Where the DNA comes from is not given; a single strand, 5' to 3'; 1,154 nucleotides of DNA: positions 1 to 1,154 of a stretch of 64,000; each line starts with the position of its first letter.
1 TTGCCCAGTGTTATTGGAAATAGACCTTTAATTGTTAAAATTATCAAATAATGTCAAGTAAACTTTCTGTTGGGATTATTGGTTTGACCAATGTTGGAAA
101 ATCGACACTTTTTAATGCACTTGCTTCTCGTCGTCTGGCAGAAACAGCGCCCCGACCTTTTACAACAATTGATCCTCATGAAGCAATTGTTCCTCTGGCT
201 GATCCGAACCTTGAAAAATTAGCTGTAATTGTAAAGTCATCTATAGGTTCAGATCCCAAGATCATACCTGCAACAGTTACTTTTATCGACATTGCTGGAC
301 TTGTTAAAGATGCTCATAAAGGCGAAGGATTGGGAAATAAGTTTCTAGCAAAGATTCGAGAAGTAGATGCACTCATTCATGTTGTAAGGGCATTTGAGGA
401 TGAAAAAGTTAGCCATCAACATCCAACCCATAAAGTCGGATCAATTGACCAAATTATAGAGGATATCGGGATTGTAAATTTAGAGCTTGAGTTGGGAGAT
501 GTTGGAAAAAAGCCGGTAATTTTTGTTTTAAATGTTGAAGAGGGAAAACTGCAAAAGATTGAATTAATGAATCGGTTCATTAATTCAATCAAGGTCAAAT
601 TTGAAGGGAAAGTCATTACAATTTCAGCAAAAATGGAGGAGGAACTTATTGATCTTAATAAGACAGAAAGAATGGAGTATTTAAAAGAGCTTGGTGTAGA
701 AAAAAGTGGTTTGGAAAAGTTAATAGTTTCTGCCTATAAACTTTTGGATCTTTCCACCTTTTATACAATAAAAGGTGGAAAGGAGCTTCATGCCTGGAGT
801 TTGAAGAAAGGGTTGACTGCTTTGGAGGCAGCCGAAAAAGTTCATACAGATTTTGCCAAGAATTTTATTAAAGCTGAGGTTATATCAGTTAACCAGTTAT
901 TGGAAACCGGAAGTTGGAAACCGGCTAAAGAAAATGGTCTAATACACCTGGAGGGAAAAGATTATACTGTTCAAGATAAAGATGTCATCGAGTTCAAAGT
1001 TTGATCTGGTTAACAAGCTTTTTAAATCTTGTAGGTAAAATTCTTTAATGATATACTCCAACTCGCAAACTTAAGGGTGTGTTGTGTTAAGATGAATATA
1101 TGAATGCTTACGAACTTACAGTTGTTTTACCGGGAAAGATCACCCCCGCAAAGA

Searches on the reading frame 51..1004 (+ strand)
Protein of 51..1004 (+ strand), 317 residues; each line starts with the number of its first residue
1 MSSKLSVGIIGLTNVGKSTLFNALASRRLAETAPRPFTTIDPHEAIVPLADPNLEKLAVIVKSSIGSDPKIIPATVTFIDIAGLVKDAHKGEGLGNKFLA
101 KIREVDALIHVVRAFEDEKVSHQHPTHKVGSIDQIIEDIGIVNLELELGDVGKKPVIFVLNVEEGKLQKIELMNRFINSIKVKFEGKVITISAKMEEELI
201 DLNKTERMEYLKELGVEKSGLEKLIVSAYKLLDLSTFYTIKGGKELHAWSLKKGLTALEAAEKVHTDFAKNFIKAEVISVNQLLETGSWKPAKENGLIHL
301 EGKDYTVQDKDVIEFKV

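Call 48: find_encoding_contigs(protein=window:51-1004:+, flank=10000, max_places=2)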
Protein window:51-1004:+ (317 aa): 23 contigs read that carry it; 2 places shown.
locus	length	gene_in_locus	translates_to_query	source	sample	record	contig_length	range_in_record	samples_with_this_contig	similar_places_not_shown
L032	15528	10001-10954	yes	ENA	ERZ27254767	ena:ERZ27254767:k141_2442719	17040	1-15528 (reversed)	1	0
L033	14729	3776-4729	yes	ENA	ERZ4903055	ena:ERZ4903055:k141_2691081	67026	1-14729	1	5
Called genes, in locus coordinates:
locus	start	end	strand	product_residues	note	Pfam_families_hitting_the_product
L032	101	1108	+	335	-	PF00022:Actin, PF06723:MreB_Mbl, PF00012:HSP70, PF14450:FtsA (weak)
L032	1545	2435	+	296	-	PF03808:Glyco_tran_WecG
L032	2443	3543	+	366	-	-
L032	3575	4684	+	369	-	PF01070:FMN_dh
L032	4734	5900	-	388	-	PF13173:AAA_14, PF13401:AAA_22 (faint), PF13635:DUF4143, PF08279:HTH_11 (weak)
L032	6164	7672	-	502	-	PF18895:T4SS_pilin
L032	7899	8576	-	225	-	PF01797:Y1_Tnp (weak)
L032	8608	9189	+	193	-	PF02223:Thymidylate_kin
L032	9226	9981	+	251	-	PF03372:Exo_endo_phos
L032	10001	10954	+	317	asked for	PF01926:MMR_HSR1, PF02824:TGS (faint), PF06071:YchF-GTPase_C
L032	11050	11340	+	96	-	PF01250:Ribosomal_S6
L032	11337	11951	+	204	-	PF00436:SSB, PF22657:SSB_1 (weak)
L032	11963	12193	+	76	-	PF01084:Ribosomal_S18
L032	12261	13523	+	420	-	PF22694:CtpB_N-like (weak), PF03572:Peptidase_S41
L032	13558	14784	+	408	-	PF00089:Trypsin, PF13365:Trypsin_2, PF00595:PDZ (weak), PF13180:PDZ_2, PF17820:PDZ_6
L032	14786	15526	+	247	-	?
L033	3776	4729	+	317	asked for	PF01926:MMR_HSR1, PF02824:TGS (faint), PF06071:YchF-GTPase_C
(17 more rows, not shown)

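Call 54: search_protein_families(library=pfam, proteins=[L032:7899-8576:-], max_evalue=0.1)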
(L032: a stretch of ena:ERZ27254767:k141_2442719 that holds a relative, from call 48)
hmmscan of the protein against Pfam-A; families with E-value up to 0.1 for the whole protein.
L032:7899-8576:- (225 aa): 1 family
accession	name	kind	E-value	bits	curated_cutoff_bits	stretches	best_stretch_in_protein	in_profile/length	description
PF01797.21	Y1_Tnp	-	2.9e-06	27.8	23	1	78-151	41-119/121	Transposase IS200 like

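Call 55: search_protein_families(library=ncbifam, proteins=[L032:7899-8576:-], max_evalue=0.1)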
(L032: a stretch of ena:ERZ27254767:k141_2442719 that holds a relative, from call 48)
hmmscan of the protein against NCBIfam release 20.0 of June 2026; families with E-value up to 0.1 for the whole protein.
L032:7899-8576:- (225 aa): 1 family
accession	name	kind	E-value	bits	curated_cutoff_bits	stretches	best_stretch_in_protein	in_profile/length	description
NF047646.1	REP_Tyr_transpos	equivalog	1.4e-08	34.7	80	1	75-162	44-139/146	REP-associated tyrosine transposase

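Call 88: search_protein_families(library=pfam, proteins=[L032:4734-5900:-], max_evalue=0.01)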
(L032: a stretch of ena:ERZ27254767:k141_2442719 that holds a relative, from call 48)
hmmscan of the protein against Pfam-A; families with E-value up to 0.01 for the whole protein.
L032:4734-5900:- (388 aa): 8 families
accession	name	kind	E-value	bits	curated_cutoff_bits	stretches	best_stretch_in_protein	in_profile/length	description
PF13635.12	DUF4143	-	1.5e-40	139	28.1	1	202-359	2-160/160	Domain of unknown function (DUF4143)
PF13173.12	AAA_14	-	4.4e-26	91.9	27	1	20-144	2-129/129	AAA domain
PF08279.18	HTH_11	-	2.6e-07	30.8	25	1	216-259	2-44/55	HTH domain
PF13401.12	AAA_22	-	4.5e-07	30.7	27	0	69-117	76-127/130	AAA domain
PF13551.12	HTH_29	-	0.0001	22.8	28.1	1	219-255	2-37/64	Winged helix-turn helix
PF13730.12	HTH_36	-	0.0007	19.8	25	1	220-256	14-51/55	Helix-turn-helix domain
PF09339.16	HTH_IclR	-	0.0017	18.5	22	1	219-256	8-44/52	IclR helix-turn-helix domain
PF13191.12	AAA_16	-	0.0082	17.1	32.6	0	13-42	16-46/167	AAA ATPase domain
